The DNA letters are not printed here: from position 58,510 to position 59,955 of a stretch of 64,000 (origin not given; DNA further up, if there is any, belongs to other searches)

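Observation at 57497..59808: Tandem duplicated uroporphyrinogen decarboxylase genes (hemE, hemE') inside a single heme operon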

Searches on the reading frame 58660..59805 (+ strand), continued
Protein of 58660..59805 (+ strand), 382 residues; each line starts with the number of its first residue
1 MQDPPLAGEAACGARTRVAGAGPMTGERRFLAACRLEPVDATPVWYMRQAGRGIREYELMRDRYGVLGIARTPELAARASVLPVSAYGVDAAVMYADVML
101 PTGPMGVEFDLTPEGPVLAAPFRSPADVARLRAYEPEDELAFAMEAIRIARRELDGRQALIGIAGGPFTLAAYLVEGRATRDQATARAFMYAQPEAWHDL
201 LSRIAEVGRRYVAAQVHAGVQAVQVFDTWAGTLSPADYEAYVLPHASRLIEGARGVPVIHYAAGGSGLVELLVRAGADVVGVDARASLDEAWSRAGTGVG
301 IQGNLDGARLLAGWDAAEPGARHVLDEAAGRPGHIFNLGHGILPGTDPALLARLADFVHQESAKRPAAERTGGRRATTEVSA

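Call 21: find_encoding_contigs(protein=P0050, flank=8000, max_places=2)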
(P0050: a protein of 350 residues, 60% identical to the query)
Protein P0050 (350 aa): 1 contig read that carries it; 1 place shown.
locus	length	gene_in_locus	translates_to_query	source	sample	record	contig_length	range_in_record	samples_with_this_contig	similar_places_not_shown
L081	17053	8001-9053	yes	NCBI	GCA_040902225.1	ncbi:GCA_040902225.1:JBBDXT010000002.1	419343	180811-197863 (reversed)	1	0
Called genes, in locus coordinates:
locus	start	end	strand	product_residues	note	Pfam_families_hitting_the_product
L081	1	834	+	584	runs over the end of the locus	PF00890:FAD_binding_2, PF01266:DAO (weak), PF03486:HI0933_like (faint), PF07992:Pyr_redox_2 (faint), PF02910:Succ_DH_flav_C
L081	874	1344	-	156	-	-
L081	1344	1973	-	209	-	PF00440:TetR_N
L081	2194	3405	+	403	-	PF05201:GlutR_N, PF01488:Shikimate_DH, PF00745:GlutR_dimer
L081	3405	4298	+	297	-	PF01379:Porphobil_deam, PF03900:Porphobil_deamC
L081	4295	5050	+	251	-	PF02602:HEM4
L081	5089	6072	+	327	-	PF00490:ALAD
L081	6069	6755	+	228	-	PF06778:Chlor_dismutase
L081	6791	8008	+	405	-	PF00202:Aminotran_3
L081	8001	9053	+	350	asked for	PF01208:URO-D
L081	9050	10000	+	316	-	PF00762:Ferrochelatase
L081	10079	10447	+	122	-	PF03706:LPG_synthase_TM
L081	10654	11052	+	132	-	PF10604:Polyketide_cyc2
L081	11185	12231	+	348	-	PF08100:Dimerisation (weak), PF00891:Methyltransf_2, PF13489:Methyltransf_23, PF08241:Methyltransf_11, PF08242:Methyltransf_12, PF13649:Methyltransf_25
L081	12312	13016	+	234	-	PF00072:Response_reg, PF00486:Trans_reg_C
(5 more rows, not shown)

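Call 22: find_encoding_contigs(protein=P0104, flank=8000, max_places=2)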
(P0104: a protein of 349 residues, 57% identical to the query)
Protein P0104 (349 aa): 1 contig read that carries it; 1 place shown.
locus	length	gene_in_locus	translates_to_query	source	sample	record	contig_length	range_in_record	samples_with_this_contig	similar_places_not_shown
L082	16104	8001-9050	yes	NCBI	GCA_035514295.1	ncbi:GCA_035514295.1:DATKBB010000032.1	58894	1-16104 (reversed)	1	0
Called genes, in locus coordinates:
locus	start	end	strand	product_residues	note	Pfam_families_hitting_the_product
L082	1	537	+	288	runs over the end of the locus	-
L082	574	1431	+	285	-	PF09754:PAC2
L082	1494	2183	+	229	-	PF12728:HTH_17, PF13411:MerR_1, PF00376:MerR, PF14361:RsbRD_N (weak)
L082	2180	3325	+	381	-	PF05201:GlutR_N, PF01488:Shikimate_DH, PF03807:F420_oxidored (weak), PF00745:GlutR_dimer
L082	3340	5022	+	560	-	PF01379:Porphobil_deam, PF03900:Porphobil_deamC, PF02602:HEM4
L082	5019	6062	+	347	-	PF00490:ALAD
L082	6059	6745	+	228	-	PF06778:Chlor_dismutase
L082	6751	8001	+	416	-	PF00202:Aminotran_3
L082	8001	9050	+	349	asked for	PF01208:URO-D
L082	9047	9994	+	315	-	PF00762:Ferrochelatase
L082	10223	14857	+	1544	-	PF00211:Guanylate_cyc, PF20703:nSTAND1, PF25174:Beta-prop_THOC3, PF25391:WD40_Gbeta, PF23414:Beta-prop_EML_2, PF24814:WD40_Prp19, PF25172:Beta-prop_WDR3_2nd, PF23381:Beta-prop_IFT122_1st, +25 more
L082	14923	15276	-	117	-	PF18480:DUF5615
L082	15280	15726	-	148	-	-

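Call 23: find_encoding_contigs(protein=P0029, flank=8000, max_places=2)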
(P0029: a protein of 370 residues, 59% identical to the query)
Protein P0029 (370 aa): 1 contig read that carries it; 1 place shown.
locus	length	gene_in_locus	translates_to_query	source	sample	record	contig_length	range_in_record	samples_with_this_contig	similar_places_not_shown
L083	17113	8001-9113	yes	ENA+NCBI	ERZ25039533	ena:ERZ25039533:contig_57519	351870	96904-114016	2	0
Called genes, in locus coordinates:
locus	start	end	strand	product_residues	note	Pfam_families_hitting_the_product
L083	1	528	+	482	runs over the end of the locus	-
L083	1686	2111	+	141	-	-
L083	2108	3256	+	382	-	PF05201:GlutR_N, PF01488:Shikimate_DH, PF00745:GlutR_dimer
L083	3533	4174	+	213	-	PF01379:Porphobil_deam, PF03900:Porphobil_deamC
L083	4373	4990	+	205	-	PF02602:HEM4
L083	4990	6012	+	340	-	PF00490:ALAD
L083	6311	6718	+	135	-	PF06778:Chlor_dismutase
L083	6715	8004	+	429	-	PF00202:Aminotran_3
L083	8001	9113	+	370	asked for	PF01208:URO-D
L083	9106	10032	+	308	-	PF00762:Ferrochelatase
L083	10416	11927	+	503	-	PF01520:Amidase_3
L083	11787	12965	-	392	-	PF01594:AI-2E_transport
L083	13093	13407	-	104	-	-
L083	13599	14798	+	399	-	PF01656:CbiA, PF02374:ArsA_ATPase, PF10609:ParA (weak), PF17886:ArsA_HSP20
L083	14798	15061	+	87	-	PF27253:AF_1253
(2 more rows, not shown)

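Call 33: find_encoding_contigs(protein=P0010, flank=8000, max_places=2)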
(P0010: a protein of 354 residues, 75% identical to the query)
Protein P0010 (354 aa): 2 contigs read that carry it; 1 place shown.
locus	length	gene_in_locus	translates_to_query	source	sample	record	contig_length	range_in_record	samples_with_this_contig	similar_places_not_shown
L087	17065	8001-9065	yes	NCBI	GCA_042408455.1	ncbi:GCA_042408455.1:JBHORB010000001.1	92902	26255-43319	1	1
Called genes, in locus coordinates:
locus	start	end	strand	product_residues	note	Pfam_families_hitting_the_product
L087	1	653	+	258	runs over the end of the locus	PF00376:MerR, PF12728:HTH_17, PF13411:MerR_1 (weak)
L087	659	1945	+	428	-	PF05201:GlutR_N, PF01488:Shikimate_DH (weak), PF03807:F420_oxidored (weak), PF00745:GlutR_dimer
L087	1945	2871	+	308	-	PF01379:Porphobil_deam, PF03900:Porphobil_deamC (weak)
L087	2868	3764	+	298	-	PF02602:HEM4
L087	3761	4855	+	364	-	PF00490:ALAD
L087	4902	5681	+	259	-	PF06778:Chlor_dismutase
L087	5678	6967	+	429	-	PF00202:Aminotran_3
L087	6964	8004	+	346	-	PF01208:URO-D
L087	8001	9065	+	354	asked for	PF01208:URO-D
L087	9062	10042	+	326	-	PF00762:Ferrochelatase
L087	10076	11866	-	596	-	PF00266:Aminotran_5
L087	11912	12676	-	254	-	PF00702:Hydrolase, PF12710:HAD (faint), PF13419:HAD_2, PF13242:Hydrolase_like (faint)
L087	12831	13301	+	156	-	PF00293:NUDIX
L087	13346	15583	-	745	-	-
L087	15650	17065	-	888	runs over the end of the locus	PF00704:Glyco_hydro_18, PF13585:CHU_C (faint), PF13860:FlgD_ig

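Call 34: find_encoding_contigs(protein=P0011, flank=8000, max_places=2)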
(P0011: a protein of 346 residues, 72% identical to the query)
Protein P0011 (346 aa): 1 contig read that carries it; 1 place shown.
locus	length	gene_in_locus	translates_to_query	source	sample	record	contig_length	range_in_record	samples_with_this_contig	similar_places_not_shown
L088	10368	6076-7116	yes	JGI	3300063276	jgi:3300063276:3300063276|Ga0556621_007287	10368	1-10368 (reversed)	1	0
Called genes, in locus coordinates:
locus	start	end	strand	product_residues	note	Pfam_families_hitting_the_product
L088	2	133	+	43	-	?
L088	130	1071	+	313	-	PF01379:Porphobil_deam, PF03900:Porphobil_deamC (weak)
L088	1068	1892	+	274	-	PF02602:HEM4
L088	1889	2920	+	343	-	PF00490:ALAD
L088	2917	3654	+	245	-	PF06778:Chlor_dismutase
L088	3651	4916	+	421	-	PF00202:Aminotran_3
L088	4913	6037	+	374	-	PF01208:URO-D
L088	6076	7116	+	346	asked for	PF01208:URO-D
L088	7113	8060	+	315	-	PF00762:Ferrochelatase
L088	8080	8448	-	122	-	-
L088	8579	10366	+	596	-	?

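Call 56: search_protein_representatives(alignment_id=A2)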
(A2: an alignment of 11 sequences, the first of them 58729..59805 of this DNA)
Query: 11 sequences, 371 profile positions. Proteins with E-value up to 0.001 (for the whole library): 13151; up to 1e-10: 7103; up to 1e-30: 2026. The best 150 are listed.
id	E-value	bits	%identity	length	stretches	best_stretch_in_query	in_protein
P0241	4.7e-120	417.3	-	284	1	17-210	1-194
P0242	3.5e-117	407.9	-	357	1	8-354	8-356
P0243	1.5e-112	392.6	-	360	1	17-357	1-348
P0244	3.6e-112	391.4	-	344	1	24-356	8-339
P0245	3.5e-110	384.8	-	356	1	15-353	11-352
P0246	5.9e-109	380.8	-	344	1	20-357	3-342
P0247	6.5e-108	377.4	-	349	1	20-357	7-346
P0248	1.9e-106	372.5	-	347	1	20-358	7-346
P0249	1.3e-105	369.7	-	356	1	20-356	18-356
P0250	3.6e-103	361.8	-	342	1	22-356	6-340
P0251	1.5e-102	359.7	-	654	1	20-357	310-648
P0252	4.7e-102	358.1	-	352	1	20-361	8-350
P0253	3.1e-101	355.4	-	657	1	21-360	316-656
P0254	4.7e-101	354.8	-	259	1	21-276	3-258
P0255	1.3e-100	353.3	-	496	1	13-355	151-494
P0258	3.3e-99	348.7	-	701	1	11-358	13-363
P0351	3.5e-79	282.8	-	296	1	17-245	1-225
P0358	4.2e-78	279.3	-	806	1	40-341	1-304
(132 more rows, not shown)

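Call 58: find_encoding_contigs(protein=P0243, flank=6000, max_places=3)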
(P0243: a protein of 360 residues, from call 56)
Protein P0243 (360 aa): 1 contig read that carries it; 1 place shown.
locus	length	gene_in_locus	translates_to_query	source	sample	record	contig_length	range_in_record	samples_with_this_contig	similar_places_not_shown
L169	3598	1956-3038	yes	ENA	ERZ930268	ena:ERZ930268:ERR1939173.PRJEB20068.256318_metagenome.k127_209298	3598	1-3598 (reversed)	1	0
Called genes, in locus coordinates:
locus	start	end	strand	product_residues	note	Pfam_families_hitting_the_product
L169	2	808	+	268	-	?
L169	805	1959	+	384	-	PF01208:URO-D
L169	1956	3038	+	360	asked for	PF01208:URO-D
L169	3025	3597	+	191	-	?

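Call 59: predict_structure(alignment_id=A2)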
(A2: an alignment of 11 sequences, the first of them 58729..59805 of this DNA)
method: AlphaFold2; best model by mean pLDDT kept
length: 359 residues; sequences in the alignment: 11
mean_pLDDT: 81.4   pTM: 0.84
mean pLDDT of the five models: 81.4, 77.3, 76.7, 65.0, 62.3
residues with pLDDT >= 90: 134; 70-90: 151; 50-70: 53; < 50: 21
segments of 3 or more residues with pLDDT < 50: 75-79, 345-359
pLDDT, mean of each block of 10 residues (from residue 1): 91 90 63 67 64 73 76 51 70 82 85 68 87 88 88 86 96 95 89 91 88 96 96 93 87 94 88 91 84 93 87 74 75 90 52 37
secondary structure, 60 per line:
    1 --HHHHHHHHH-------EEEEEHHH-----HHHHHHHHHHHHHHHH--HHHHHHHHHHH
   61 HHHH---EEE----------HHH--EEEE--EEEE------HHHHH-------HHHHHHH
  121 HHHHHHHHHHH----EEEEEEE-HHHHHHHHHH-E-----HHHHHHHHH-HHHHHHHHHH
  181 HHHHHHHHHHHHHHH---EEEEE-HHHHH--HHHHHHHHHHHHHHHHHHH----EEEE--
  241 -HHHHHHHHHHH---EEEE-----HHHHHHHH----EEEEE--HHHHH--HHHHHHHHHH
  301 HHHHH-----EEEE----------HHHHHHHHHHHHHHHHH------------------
elements in order: H3-11 E19-23 H32-47 H50-64 E68-70 E86-89 E92-95 H102-106 H114-131 E136-142 H144-153 H161-169 H171-195 E199-203 H205-209 H212-230 E235-238 H242-252 E256-259 H265-272 E277-281 H284-288 H291-305 E311-314 H325-341

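Call 64: list_cluster_members(proteins=[P0001, P0121])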
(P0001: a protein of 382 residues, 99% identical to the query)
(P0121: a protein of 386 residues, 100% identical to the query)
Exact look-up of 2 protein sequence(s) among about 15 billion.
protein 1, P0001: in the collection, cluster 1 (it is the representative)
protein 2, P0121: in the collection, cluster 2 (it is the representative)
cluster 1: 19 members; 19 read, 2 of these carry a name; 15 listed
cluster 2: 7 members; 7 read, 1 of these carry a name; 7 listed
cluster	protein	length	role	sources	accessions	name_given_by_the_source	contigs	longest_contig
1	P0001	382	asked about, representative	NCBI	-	-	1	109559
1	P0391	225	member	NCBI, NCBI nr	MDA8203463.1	MAG: uroporphyrinogen decarboxylase, partial [Chloroflexi bacterium] | uroporphyrinogen decarboxylase [Chloroflexota bacterium]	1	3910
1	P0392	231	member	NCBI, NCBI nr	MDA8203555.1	MAG: uroporphyrinogen decarboxylase, partial [Chloroflexi bacterium] | uroporphyrinogen decarboxylase [Chloroflexota bacterium]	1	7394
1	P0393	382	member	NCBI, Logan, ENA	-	-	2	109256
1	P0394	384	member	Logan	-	-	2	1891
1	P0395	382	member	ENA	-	-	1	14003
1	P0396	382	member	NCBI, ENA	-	-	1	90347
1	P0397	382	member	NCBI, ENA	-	-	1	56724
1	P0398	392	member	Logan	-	-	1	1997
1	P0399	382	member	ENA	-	-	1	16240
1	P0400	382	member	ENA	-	-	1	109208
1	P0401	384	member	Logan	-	-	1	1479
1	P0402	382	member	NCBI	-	-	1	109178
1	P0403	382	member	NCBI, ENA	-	-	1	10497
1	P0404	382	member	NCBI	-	-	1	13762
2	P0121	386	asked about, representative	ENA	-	-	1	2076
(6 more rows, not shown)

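Call 65: search_protein_families(library=ncbifam, proteins=[P0243, P0010, P0011, P0351, L169:805-1956:+, P0050], max_evalue=1e-30)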
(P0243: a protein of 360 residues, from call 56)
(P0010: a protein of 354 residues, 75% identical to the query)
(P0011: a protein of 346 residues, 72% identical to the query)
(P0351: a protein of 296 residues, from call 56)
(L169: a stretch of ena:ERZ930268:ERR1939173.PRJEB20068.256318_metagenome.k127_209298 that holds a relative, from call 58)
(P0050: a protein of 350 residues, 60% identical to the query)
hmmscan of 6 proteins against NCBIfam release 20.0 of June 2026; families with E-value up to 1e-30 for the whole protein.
P0243 (360 aa): 1 family
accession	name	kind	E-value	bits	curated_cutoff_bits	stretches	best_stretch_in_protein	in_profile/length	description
TIGR01464.1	hemE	equivalog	1.2e-85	287.5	302.95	1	7-343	2-337/338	uroporphyrinogen decarboxylase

P0010 (354 aa): 1 family
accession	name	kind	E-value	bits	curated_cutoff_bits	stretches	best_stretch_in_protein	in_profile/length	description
TIGR01464.1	hemE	equivalog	2.9e-96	322.4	302.95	1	7-337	2-338/338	uroporphyrinogen decarboxylase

P0011 (346 aa): 1 family
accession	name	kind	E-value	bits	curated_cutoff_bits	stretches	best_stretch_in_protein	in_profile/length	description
TIGR01464.1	hemE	equivalog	1.4e-101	339.9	302.95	1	7-336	2-337/338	uroporphyrinogen decarboxylase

P0351 (296 aa): 1 family
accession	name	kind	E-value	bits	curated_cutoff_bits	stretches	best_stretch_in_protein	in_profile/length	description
TIGR01464.1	hemE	equivalog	6.9e-66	222.6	302.95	1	7-229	2-230/338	uroporphyrinogen decarboxylase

L169:805-1956:+ (384 aa): 1 family
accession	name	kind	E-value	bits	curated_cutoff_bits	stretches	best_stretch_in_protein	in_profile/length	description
TIGR01464.1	hemE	equivalog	7.5e-114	380.2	302.95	1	5-339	2-338/338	uroporphyrinogen decarboxylase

P0050 (350 aa): 1 family
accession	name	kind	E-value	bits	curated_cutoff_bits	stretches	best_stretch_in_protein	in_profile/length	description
TIGR01464.1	hemE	equivalog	1.9e-116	388.7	302.95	1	15-345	2-337/338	uroporphyrinogen decarboxylase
